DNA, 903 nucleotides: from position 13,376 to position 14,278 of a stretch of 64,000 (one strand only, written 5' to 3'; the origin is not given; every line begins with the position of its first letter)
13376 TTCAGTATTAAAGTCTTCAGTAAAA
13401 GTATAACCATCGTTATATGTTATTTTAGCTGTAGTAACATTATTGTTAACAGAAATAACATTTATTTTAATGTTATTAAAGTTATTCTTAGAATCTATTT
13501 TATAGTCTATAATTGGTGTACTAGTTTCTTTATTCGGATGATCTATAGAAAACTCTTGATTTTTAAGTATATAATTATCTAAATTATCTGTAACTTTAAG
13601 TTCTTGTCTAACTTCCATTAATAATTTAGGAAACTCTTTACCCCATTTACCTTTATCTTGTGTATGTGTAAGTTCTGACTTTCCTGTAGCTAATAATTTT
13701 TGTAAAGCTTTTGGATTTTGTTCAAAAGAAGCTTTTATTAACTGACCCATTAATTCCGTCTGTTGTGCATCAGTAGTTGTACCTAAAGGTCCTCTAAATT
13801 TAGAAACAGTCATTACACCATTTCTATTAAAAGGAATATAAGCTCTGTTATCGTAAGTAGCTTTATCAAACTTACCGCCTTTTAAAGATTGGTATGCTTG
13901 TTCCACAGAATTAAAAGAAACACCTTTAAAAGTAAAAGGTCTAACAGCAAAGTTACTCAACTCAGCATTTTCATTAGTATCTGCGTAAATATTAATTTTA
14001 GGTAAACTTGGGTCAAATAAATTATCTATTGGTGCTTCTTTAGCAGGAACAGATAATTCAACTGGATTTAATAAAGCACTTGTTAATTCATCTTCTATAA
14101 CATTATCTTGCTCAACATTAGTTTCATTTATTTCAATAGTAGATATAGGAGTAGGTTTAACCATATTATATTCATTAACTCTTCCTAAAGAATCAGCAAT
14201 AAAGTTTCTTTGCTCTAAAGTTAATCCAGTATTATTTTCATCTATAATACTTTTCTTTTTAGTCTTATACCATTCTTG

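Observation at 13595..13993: NADAR (YbiA-like) domain embedded in a probable ejected virion protein: candidate injected anti-DarT/ADP-ribosylation counter-defence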

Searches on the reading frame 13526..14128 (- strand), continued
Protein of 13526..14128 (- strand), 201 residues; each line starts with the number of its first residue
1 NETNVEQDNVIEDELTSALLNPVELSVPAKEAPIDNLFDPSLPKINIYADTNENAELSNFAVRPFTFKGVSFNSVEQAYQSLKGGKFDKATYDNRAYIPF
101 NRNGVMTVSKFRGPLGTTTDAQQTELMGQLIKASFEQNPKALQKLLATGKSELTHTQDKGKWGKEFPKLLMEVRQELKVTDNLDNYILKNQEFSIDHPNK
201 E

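Call 42: predict_structure(alignment_id=A1)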
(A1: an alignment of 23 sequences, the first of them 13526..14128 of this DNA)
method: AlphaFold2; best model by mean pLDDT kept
length: 201 residues; sequences in the alignment: 23
mean_pLDDT: 72.2   pTM: 0.63
mean pLDDT of the five models: 72.2, 69.8, 69.2, 68.9, 65.1
residues with pLDDT >= 90: 75; 70-90: 35; 50-70: 39; < 50: 52
segments of 3 or more residues with pLDDT < 50: 1-4, 9-27, 90-114
pLDDT, mean of each block of 10 residues (from residue 1): 48 45 49 68 88 88 94 94 66 41 41 58 92 95 92 90 93 88 62 54 46
secondary structure, 60 per line:
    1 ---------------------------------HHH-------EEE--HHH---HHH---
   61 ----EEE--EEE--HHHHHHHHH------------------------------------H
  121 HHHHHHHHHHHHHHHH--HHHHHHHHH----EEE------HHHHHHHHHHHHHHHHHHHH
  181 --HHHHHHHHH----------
elements in order: E44-46 E65-67 E70-72 H75-83 H120-136 H139-147 E152-154 H161-180 H183-191

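Call 47: find_related_loci(query=A1, collection=viral_contigs, flank=10000)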
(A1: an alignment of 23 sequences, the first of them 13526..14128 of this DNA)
Query A1 (201 aa) in viral_contigs; peptide patterns used: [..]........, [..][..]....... (x = any residue, [..] = any of these).
206 stretches matched a pattern; 158 encode a relative of the query (tblastn E <= 1e-3); the best 80 are kept; 80 distinct loci.
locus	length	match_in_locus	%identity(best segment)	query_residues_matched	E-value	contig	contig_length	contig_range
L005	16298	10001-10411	88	44-180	6e-80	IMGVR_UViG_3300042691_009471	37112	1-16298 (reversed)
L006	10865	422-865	53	37-179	2e-42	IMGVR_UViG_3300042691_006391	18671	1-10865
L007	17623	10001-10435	52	44-177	8e-41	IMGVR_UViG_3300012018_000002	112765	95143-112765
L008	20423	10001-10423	55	45-180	4e-39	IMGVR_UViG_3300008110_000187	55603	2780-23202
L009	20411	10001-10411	50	45-174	4e-37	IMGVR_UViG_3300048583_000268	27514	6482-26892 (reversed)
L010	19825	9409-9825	54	45-179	2e-36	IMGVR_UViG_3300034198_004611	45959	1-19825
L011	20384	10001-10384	50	45-180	6e-36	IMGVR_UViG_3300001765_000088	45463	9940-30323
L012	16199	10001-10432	53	45-180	1e-35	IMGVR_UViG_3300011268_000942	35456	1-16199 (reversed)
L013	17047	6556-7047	49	29-180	3e-35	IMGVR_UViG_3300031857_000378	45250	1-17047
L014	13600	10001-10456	49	44-181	8e-35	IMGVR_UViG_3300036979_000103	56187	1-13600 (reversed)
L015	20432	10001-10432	53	44-180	1e-34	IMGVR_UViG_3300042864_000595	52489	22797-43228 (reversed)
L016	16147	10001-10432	53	44-180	1e-34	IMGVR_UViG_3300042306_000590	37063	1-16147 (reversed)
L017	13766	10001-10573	42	22-178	2e-34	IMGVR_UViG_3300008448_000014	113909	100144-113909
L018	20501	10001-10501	50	27-177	5e-34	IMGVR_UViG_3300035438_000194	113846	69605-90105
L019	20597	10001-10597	45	6-178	1e-34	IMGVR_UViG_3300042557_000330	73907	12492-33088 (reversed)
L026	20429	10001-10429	47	45-177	1e-33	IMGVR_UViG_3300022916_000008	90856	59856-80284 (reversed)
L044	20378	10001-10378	47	45-177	8e-32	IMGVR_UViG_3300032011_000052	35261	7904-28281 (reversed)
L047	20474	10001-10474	42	44-180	2e-31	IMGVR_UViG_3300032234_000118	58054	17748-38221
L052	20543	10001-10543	40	15-180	3e-31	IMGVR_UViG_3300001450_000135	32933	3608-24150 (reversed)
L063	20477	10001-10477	44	44-178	2e-30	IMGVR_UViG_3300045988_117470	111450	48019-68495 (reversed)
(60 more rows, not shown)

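Call 52: fold_search(model_id=the predicted structure, library=pdb)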
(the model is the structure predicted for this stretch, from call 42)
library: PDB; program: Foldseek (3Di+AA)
matches with E <= 10: 5; with E <= 0.001: 1
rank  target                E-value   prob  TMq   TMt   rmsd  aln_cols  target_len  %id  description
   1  2b3w_MODEL_1_A        4.2e-04  1.00  0.52  0.61   5.4       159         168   22  NMR structure of the E.coli protein YbiA, Northeast Structural Genomics target ET24. (released 2005-11-01)
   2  8bau                  2.8e-03  1.00  0.47  0.50   8.5       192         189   23  Phytophthora nicotianae var. parasitica NADAR in complex with ADP-ribose (released 2023-07-12)
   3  2q07                  3.0e+00  0.04  0.12  0.10  10.5        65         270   12  Crystal structure of AF0587, a protein of unknown function (released 2007-06-05)
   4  8bat                  5.5e+00  0.11  0.37  0.34   6.2       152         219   18  Geobacter lovleyi NADAR (released 2023-07-12)
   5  9u3o_A                6.5e+00  0.03  0.11  0.07   6.8        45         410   18  Crystal structure of Chi430 mutant E176A in the substrate complex (released 2025-08-06)

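Call 57: search_protein_families(library=padloc, proteins=[window:13526-14128:-], max_evalue=1)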
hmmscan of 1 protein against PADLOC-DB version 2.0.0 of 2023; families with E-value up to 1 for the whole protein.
window:13526-14128:- (201 aa): 1 family
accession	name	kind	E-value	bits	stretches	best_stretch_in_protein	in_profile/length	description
PDLC04643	PDC-M42C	-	0.00056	18.2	1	49-155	8-115/158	-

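Call 64: find_related_loci(query=A1, collection=genome_contigs, flank=6000)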
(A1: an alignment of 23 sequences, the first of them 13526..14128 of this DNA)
Query A1 (201 aa) in genome_contigs; peptide patterns used: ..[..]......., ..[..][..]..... (x = any residue, [..] = any of these).
31 stretches matched a pattern; 7 encode a relative of the query (tblastn E <= 1e-3); 7 distinct loci.
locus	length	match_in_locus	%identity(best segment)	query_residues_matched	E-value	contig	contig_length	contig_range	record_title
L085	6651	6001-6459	46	44-177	2e-34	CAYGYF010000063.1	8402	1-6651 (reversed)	MAG TPA_asm: uncultured Dehalococcoidia bacterium isolate ERP119294_co3_281 genome assembly, contig: NODE_7742_length_84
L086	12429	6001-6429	47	45-177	8e-31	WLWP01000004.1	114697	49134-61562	MAG: Pseudomonadales bacterium isolate MH-Pat-SR_autometa_3-0 NODE_110_length_114697_cov_9.803518, whole genome shotgun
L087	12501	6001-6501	43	45-181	1e-28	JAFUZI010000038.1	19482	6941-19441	MAG: Bacilli bacterium isolate RGIG4963 Roe_deer_Rumen-4__c73915, whole genome shotgun sequence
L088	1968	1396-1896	43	45-181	1e-28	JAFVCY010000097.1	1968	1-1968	MAG: Clostridia bacterium isolate RGIG5057 Roe_deer_Rumen.Co__c1454524, whole genome shotgun sequence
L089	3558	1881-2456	35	11-183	2e-22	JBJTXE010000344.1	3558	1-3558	MAG: Bacteroidota bacterium isolate samp_4444_metabat2_129 samp_4444_1838699, whole genome shotgun sequence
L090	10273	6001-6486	39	44-180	4e-22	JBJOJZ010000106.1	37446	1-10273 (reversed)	MAG: Bacteroidota bacterium isolate stroublescreek_2019_sw_WHONDRS-S19S_0089_B_bin.64 scaffold_2139006, whole genome sho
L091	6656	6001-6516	38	44-189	3e-22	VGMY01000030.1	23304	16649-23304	MAG: Bacteroidetes bacterium isolate K_Offshore_surface_m2_005 K_Offshore_surface_m2_005_Ga0194130_10003013, whole genom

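Call 71: search_protein_families(library=pfam, proteins=[L026:9851-11779:+, L052:8651-10600:+, L044:8651-11728:+, L011:9851-11734:+, L010:8059-11175:+, L063:8651-10600:+, L047:9851-11824:+], max_evalue=0.01)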
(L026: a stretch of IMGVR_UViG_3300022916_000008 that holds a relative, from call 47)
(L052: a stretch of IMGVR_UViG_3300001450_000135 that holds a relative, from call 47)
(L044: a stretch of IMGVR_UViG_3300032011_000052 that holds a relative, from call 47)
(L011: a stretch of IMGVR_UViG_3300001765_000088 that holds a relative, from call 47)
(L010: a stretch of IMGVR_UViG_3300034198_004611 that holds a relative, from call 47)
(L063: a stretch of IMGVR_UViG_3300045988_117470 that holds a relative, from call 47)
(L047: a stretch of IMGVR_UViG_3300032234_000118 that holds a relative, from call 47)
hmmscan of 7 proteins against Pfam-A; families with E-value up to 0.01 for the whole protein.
L026:9851-11779:+ (643 aa): 1 family
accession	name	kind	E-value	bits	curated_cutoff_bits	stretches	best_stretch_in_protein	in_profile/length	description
PF08719.17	NADAR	-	2.9e-11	44.3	35.1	1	59-180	9-131/163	NADAR domain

L052:8651-10600:+ (650 aa): 2 families
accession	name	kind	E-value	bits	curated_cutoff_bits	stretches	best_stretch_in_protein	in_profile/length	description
PF08719.17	NADAR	-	6.7e-09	36.6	35.1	1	484-616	11-132/163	NADAR domain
PF08010.17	Phage_30_3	-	0.0073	16.6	36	0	484-513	5-34/138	Bacteriophage protein GP30.3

L044:8651-11728:+ (1026 aa): 4 families
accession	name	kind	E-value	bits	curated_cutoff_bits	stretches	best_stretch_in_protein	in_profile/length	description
PF25176.1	DUF7831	-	3.1e-37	127.5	27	1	328-432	7-116/118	Family of unknown function (DUF7831)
PF13532.12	2OG-FeII_Oxy_2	-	1.1e-14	55.6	31.2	1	170-302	52-193/194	2OG-Fe(II) oxygenase superfamily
PF08719.17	NADAR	-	4.3e-08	34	35.1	1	459-553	9-120/163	NADAR domain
PF03171.26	2OG-FeII_Oxy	-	8.2e-05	23.3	23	1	222-304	10-99/101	2OG-Fe(II) oxygenase superfamily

L011:9851-11734:+ (628 aa): 1 family
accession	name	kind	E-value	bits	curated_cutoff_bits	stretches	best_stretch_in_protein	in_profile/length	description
PF08719.17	NADAR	-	7.3e-05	23.5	35.1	1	59-161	9-130/163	NADAR domain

L010:8059-11175:+ (1039 aa): 3 families
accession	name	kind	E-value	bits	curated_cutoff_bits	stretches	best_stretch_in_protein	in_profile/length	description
PF08719.17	NADAR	-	7.9e-15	55.9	35.1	1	459-574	9-131/163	NADAR domain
PF13475.11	DUF4116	-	3.7e-07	30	24.9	1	192-226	12-46/49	Domain of unknown function (DUF4116)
PF08010.17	Phage_30_3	-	4.3e-07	30.3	36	1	461-569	5-116/138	Bacteriophage protein GP30.3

L063:8651-10600:+ (650 aa): 2 families
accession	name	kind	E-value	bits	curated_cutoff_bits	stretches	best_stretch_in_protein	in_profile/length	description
PF08719.17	NADAR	-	9.7e-12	45.9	35.1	1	460-589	9-124/163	NADAR domain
PF13538.12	UvrD_C_2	-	3.4e-08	33.7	27.4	1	249-274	2-27/52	UvrD-like helicase C-terminal domain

L047:9851-11824:+ (658 aa): 2 families
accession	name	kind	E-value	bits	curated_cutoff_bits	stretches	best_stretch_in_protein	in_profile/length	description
PF08719.17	NADAR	-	3.4e-14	53.9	35.1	1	59-194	8-133/163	NADAR domain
PF08010.17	Phage_30_3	-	0.0084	16.4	36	0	62-90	5-33/138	Bacteriophage protein GP30.3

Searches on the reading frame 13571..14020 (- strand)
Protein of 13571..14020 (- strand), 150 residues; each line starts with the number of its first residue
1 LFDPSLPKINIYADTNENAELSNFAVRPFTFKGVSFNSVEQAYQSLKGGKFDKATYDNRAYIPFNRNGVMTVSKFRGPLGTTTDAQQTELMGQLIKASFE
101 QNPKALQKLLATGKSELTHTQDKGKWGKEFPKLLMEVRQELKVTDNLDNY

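Call 72: search_protein_representatives(protein=window:13571-14020:-)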
Query: 150 residues. Proteins with E-value up to 0.001 (for the whole library): 874; up to 1e-10: 562; up to 1e-30: 21. The best 150 are listed.
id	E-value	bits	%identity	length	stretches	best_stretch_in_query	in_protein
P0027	6.6e-92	321.4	100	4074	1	1-150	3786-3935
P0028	1.1e-74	265.6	88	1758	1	7-144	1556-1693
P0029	2.1e-74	264.7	77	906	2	7-145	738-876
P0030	5.8e-65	234.1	80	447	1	8-144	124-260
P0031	3.0e-40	154.0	57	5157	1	8-142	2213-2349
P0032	2.9e-37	144.3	53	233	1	9-142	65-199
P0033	2.3e-36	141.4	58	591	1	5-143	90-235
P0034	3.3e-35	137.7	55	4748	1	1-143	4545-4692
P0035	7.0e-35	136.6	59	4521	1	1-142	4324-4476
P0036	2.2e-33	131.8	56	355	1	1-142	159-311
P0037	8.3e-33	129.9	61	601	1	8-142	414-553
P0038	8.7e-33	129.8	51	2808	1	5-147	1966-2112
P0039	1.3e-32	129.3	57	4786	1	7-145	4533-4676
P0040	3.3e-32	127.9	57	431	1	1-145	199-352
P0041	3.4e-32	127.9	57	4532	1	8-143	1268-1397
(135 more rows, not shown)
